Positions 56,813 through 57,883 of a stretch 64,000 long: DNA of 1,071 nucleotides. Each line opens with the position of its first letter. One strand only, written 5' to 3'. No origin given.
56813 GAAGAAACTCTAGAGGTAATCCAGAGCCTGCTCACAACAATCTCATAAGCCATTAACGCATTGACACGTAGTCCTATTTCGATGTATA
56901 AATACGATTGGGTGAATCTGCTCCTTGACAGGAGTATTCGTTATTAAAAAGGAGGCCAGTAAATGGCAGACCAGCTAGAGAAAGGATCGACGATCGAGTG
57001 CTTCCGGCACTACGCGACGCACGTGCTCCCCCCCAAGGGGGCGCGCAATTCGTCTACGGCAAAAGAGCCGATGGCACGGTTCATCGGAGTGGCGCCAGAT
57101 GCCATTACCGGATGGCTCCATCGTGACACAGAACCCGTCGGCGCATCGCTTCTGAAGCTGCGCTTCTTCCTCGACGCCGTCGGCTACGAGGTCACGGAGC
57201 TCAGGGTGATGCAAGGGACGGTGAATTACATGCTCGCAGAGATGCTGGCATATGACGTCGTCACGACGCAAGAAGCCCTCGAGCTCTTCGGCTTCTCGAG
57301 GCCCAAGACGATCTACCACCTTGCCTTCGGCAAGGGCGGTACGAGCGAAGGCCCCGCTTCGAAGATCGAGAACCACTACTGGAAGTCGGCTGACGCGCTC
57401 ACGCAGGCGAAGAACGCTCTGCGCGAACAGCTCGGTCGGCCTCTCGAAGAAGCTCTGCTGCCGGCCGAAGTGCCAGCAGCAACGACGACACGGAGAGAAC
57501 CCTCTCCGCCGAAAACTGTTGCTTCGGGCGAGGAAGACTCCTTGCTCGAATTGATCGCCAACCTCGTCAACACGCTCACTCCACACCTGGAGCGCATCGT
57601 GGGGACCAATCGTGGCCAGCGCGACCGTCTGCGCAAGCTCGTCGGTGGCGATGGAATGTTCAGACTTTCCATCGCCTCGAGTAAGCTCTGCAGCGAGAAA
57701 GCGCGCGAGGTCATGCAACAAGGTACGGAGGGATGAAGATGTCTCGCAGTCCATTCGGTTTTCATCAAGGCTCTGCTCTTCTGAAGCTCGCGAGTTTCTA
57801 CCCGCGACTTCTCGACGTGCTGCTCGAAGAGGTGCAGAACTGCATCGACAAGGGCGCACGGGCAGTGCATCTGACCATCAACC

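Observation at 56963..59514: Translationally coupled pair: XRE-HTH-like protein plus MORC/Hsp90-like GHKL ATPase, a candidate uncharacterised defence or regulatory module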

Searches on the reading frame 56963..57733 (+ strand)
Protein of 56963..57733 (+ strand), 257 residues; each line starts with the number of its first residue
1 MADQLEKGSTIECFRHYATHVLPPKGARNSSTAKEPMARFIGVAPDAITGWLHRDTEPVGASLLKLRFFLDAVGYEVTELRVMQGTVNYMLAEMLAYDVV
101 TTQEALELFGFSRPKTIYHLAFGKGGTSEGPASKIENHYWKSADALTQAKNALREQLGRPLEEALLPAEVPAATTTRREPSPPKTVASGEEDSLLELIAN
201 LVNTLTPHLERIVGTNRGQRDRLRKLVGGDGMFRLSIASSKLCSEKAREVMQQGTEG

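Call 3: search_protein_families(library=pfam, proteins=[window:56963-57733:+], max_evalue=1)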
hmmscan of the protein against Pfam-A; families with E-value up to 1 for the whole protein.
window:56963-57733:+ (257 aa): 0 families

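Call 4: search_protein_families(library=padloc, proteins=[window:56963-57733:+], max_evalue=1)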
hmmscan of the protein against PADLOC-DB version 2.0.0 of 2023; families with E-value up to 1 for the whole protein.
window:56963-57733:+ (257 aa): 0 families

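Call 7: search_protein_families(library=ncbifam, proteins=[window:56963-57733:+], max_evalue=1)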
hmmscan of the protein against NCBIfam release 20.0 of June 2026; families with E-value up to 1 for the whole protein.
window:56963-57733:+ (257 aa): 0 families

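Call 8: search_protein_families(library=phrogs, proteins=[window:56963-57733:+], max_evalue=1)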
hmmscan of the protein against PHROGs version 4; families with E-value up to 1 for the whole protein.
window:56963-57733:+ (257 aa): 2 families
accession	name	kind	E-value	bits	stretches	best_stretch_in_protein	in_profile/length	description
phrog_2474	-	transcription regulation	0.00086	20.2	1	18-60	36-78/118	MerR-like transcriptional regulator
phrog_23106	-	unknown function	0.045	14.8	1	33-80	31-78/102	-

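Call 9: find_homologous_proteins(query=window:56963-57733:+)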
Query window:56963-57733:+ (257 aa): 13 proteins with E <= 0.001 among 1102 candidates.
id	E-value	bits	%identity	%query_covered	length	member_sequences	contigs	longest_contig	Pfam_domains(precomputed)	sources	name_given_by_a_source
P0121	5.1e-166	568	100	100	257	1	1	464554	-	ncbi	-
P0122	1.1e-119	417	78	98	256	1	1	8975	-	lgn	-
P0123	4.5e-60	221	48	95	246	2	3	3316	-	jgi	-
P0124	1.5e-59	220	48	95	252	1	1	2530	-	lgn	-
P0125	2.1e-59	219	47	96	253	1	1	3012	-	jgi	jgi:hypothetical protein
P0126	2.2e-59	219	48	95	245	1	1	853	-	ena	-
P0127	9.8e-59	217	47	96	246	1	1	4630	-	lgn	-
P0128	7.2e-58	214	48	95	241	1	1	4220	-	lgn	-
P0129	5.6e-57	211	48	97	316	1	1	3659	-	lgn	-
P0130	4.4e-56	208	47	95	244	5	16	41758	-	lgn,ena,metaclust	metaclust:\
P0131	3.8e-50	189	41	95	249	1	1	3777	-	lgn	-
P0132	5.6e-42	162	45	84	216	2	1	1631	-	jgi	jgi:hypothetical protein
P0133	2.7e-22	98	40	64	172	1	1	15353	-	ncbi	-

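Call 26: predict_structure(alignment_id=A4)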
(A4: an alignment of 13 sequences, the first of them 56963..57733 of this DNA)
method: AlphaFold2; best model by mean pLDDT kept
length: 257 residues; sequences in the alignment: 13
mean_pLDDT: 75.5   pTM: 0.60
mean pLDDT of the five models: 75.5, 75.3, 72.9, 72.0, 54.4
residues with pLDDT >= 90: 100; 70-90: 60; 50-70: 57; < 50: 40
segments of 3 or more residues with pLDDT < 50: 1-3, 166-190, 231-238, 255-257
pLDDT, mean of each block of 10 residues (from residue 1): 70 89 70 87 89 84 95 93 93 97 94 92 89 95 94 88 55 32 38 62 68 67 62 46 54 50
secondary structure, 60 per line:
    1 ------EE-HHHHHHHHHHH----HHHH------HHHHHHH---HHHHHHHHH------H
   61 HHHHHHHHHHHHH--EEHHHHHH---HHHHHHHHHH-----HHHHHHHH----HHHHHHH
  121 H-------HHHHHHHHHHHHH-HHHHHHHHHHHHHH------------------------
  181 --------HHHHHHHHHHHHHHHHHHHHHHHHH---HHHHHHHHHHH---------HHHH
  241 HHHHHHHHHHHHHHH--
elements in order: H10-20 H25-28 H35-41 H45-53 H60-73 H78-83 H87-96 H102-109 H114-121 H129-141 H143-156 H189-213 H217-227 H237-255

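Call 30: fold_search(model_id=the predicted structure, library=pdb)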
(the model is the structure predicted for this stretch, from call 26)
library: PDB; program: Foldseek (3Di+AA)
matches with E <= 10: 194; with E <= 0.001: 0
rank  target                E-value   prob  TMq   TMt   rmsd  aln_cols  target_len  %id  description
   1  2b5a_C                8.9e-01  0.90  0.20  0.56   5.4        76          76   16  C.BclI, Control Element of the BclI Restriction-Modification System (released 2006-01-03)
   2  9a7f_A                9.8e-01  0.30  0.18  0.30  18.3       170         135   14  Integrative model of RGHR-DLDH1 by crosslinking MS and deep learning (released 2024-09-18)
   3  2b5a_B                1.0e+00  0.90  0.21  0.57   5.2        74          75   16  C.BclI, Control Element of the BclI Restriction-Modification System (released 2006-01-03)
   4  3f51_A                1.1e+00  0.89  0.19  0.47   6.0        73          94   22  Crystal Structure of the clp gene regulator ClgR from Corynebacterium glutamicum (released 2008-11-18)
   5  4yba_A                1.4e+00  0.90  0.18  0.52   2.9        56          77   16  The structure of the C.Kpn2I controller protein (released 2016-03-02)
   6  2b5a_A                1.4e+00  0.82  0.20  0.56   5.2        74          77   16  C.BclI, Control Element of the BclI Restriction-Modification System (released 2006-01-03)
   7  6oij_R                1.4e+00  0.06  0.13  0.11  22.6       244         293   15  Muscarinic acetylcholine receptor 1-G11 protein complex (released 2019-05-08)
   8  3f51_F                1.5e+00  0.77  0.19  0.46   5.8        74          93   23  Crystal Structure of the clp gene regulator ClgR from Corynebacterium glutamicum (released 2008-11-18)
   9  3f51_B                1.6e+00  0.82  0.19  0.48   5.8        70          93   17  Crystal Structure of the clp gene regulator ClgR from Corynebacterium glutamicum (released 2008-11-18)
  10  2r1j_L                1.8e+00  0.84  0.18  0.59   3.3        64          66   25  Crystal Structure of the P22 c2 Repressor protein in complex with the synthetic operator 9T (released 2008-04-29)
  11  8ezt_A                1.9e+00  0.80  0.18  0.54   2.8        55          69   18  Crystal structure of HipB(Lp) from Legionella pneumophila (released 2023-09-27)
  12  3jxb_D                2.1e+00  0.80  0.18  0.59   3.7        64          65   25  Crystal structure of the P22 c2 repressor protein in complex with synthetic operator 9C (released 2010-01-19)
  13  3f51_D                2.1e+00  0.69  0.19  0.47   6.1        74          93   23  Crystal Structure of the clp gene regulator ClgR from Corynebacterium glutamicum (released 2008-11-18)
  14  8ezt_B                2.2e+00  0.77  0.18  0.54   2.7        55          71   18  Crystal structure of HipB(Lp) from Legionella pneumophila (released 2023-09-27)
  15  4i6u_D                2.4e+00  0.69  0.19  0.54   5.7        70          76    7  Crystal Structure of a Y37F mutant of the Restriction-Modification Controller Protein C.Esp1396I (released 2013-11-13)
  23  3jxb_C                2.8e+00  0.69  0.18  0.58   3.9        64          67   25  Crystal structure of the P22 c2 repressor protein in complex with synthetic operator 9C (released 2010-01-19)
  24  1adr_MODEL_1_A        2.8e+00  0.60  0.16  0.50   5.1        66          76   26  DETERMINATION OF THE NUCLEAR MAGNETIC RESONANCE STRUCTURE OF THE DNA-BINDING DOMAIN OF THE P22 C2 REPRESSOR (1 (released 1994-01-31)
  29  9k0k_I                3.0e+00  0.02  0.12  0.11  22.9       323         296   13  Cryo-EM structure of UTP-bound P2Y purinoceptor 4-miniGq-Nb35 complex (released 2025-06-11)
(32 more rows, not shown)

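Call 33: find_encoding_contigs(protein=P0121, flank=10000, max_places=2)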
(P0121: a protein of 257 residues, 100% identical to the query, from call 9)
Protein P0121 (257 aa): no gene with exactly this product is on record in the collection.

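Call 42: search_solved_structures(query=A2, max_evalue=10, show_alignments=2)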
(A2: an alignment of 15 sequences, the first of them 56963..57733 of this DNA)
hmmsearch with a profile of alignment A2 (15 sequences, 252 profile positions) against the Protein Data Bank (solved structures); distinct sequences matched with E-value up to 10: 8.
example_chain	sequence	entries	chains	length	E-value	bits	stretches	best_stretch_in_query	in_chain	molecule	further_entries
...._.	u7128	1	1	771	0.019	18.1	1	116-207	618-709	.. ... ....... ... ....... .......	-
5oob_A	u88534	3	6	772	0.019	18.1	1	116-207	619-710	Nuclear cap-binding protein subunit 1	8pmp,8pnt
5oo6_A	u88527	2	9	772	0.019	18.1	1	116-207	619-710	Nuclear cap-binding protein subunit 1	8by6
6d0y_C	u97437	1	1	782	0.02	18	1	116-207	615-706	Nuclear cap-binding protein subunit 1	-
1n52_A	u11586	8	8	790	0.02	18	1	116-207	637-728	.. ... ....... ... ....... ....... | Nuclear cap-binding protein subunit 1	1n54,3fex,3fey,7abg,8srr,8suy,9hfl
3jxb_C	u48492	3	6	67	0.043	16.9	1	33-66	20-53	Repressor protein C2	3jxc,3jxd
2r1j_L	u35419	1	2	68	0.044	16.9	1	33-66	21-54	Repressor protein C2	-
1adr_A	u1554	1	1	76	0.056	16.5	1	33-66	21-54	P22 C2 REPRESSOR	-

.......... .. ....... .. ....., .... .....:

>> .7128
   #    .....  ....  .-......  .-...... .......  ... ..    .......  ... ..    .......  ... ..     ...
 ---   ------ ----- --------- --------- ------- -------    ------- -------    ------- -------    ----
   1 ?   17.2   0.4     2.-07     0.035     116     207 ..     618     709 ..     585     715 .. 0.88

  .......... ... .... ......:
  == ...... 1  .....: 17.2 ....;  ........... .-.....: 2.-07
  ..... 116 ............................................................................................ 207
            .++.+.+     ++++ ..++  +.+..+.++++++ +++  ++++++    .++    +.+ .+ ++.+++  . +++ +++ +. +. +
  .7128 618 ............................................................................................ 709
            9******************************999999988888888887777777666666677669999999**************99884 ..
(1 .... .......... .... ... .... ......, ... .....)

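Call 50: search_protein_families(library=pfam, alignment_id=A5, max_evalue=0.1)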
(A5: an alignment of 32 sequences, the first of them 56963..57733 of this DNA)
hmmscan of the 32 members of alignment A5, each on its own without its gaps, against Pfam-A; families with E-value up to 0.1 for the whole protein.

A. member 1, window:56963-57733:+ (257 aa): 0 families

B. families by the number of members that match (of 32 scanned): 26 families (the first 25 are shown)
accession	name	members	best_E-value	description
PF13384.12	HTH_23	4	5e-06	Homeodomain-like domain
PF12728.13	HTH_17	3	1.1e-06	Helix-turn-helix domain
PF01381.28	HTH_3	3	0.00021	Helix-turn-helix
PF13560.12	HTH_31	3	0.01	Helix-turn-helix domain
PF13542.12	HTH_Tnp_ISL3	2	1.4e-05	Helix-turn-helix domain of transposase family ISL3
PF15943.11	YdaS_toxin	2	0.00082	Bacterial toxin YdaS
PF08281.18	Sigma70_r4_2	2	0.009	Sigma-70, region 4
PF23739.1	HTH_72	1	0.003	HTH 3-helical bundle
PF13518.12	HTH_28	1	0.014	Helix-turn-helix domain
PF25510.1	Ubiquitin_DCDC1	1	0.014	Doublecortin domain-containing protein 1-like, ubiquitin domain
PF06056.18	Terminase_5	1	0.018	Putative ATPase subunit of terminase (gpP-like)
PF03999.17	MAP65_ASE1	1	0.022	Microtubule associated protein (MAP65/ASE1 family)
PF00046.35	Homeodomain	1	0.03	Homeodomain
PF07022.19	Phage_CI_repr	1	0.032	Bacteriophage CI repressor helix-turn-helix domain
PF15466.11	DUF4635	1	0.034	Domain of unknown function (DUF4635)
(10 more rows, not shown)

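Call 66: list_cluster_members(proteins=[window:56963-57733:+, window:57733-59511:+])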
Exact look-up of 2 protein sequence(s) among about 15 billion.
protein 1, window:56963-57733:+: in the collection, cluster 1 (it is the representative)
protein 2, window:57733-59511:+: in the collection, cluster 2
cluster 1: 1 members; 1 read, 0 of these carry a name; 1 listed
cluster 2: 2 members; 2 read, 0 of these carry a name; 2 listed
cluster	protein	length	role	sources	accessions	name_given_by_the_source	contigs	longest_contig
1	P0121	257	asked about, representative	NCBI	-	-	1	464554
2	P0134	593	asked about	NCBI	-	-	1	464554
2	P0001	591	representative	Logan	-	-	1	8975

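Call 85: find_homologous_proteins(query=A5, max_evalue=0.001)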
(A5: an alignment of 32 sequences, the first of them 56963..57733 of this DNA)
Query A5 (32 sequences) (257 aa, profile of the alignment): 15 proteins with E <= 0.001 among 8000 candidates.
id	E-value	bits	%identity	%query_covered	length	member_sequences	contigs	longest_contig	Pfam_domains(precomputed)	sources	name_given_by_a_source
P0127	4.9e-75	271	47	96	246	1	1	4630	-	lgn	-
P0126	1.8e-70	256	48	95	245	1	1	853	-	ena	-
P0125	2.1e-70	255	47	96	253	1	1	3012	-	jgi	jgi:hypothetical protein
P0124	3.3e-69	251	48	95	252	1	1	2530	-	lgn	-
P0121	3.6e-69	251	100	100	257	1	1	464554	-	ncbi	-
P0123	1.6e-68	249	48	95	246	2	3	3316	-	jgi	-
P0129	6.0e-67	244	48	97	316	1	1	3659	-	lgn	-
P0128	6.6e-67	244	48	95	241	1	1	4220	-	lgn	-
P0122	4.0e-66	241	78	98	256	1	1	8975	-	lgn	-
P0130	7.8e-66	240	47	95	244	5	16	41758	-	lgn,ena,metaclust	metaclust:\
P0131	1.9e-65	239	41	95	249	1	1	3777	-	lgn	-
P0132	4.0e-57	212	45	84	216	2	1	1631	-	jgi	jgi:hypothetical protein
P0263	9.7e-49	184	27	27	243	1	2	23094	-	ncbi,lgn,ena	-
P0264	1.2e-41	161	24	81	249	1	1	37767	-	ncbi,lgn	-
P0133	1.4e-32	131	40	64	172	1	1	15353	-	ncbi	-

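Call 86: find_encoding_contigs(protein=P0130, flank=8000, max_places=6)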
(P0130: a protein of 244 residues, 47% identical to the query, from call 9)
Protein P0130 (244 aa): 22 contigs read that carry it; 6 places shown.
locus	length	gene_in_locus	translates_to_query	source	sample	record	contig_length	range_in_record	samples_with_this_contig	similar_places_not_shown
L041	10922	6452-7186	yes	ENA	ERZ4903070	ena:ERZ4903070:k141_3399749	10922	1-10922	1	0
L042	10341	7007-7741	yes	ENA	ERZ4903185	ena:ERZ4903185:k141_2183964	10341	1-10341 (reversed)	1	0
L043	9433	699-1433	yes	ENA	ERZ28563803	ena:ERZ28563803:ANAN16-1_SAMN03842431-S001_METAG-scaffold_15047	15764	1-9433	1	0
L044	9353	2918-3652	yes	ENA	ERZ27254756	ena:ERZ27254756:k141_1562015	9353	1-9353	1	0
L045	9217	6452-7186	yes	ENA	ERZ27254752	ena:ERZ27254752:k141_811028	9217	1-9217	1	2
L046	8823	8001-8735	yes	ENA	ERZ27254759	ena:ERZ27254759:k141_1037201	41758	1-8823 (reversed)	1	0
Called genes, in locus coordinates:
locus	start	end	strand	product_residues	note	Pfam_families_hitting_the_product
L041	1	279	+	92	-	PF01016:Ribosomal_L27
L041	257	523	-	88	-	PF01281:Ribosomal_L9_N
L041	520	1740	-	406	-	PF22694:CtpB_N-like (weak), PF00595:PDZ, PF13180:PDZ_2, PF17820:PDZ_6, PF03572:Peptidase_S41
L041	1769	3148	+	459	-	PF01406:tRNA-synt_1e, PF01921:tRNA-synt_1f (faint), PF09334:tRNA-synt_1g (weak), PF09190:DALR_2 (faint)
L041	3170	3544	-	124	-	-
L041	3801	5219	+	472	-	PF00772:DnaB, PF03796:DnaB_C, PF13481:AAA_25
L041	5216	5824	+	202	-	PF21176:RecR_HhH, PF01751:Toprim (weak), PF13662:Toprim_4, PF21175:RecR_C (weak)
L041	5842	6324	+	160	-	-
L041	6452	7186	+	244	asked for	-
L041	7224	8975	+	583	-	PF02518:HATPase_c (faint), PF13589:HATPase_c_3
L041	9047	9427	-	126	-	PF00829:Ribosomal_L21p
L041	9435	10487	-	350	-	PF02646:RmuC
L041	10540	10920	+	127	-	?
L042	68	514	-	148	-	-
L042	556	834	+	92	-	PF01016:Ribosomal_L27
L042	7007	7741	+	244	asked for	-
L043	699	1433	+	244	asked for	-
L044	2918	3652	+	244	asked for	-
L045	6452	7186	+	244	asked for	-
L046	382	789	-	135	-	-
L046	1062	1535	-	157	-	-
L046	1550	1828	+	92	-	PF01016:Ribosomal_L27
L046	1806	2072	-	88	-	PF01281:Ribosomal_L9_N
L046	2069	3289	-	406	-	PF22694:CtpB_N-like (weak), PF00595:PDZ, PF13180:PDZ_2, PF17820:PDZ_6, PF03572:Peptidase_S41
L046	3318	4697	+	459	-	PF01406:tRNA-synt_1e, PF01921:tRNA-synt_1f (faint), PF09334:tRNA-synt_1g (weak), PF09190:DALR_2 (faint)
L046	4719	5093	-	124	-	-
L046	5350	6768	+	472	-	PF00772:DnaB, PF03796:DnaB_C, PF13481:AAA_25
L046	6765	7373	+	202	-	PF21176:RecR_HhH, PF01751:Toprim (weak), PF13662:Toprim_4, PF21175:RecR_C (weak)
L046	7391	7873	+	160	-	-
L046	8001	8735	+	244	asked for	-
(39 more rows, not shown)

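Call 94: find_encoding_contigs(protein=P0134, flank=3000, max_places=2)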
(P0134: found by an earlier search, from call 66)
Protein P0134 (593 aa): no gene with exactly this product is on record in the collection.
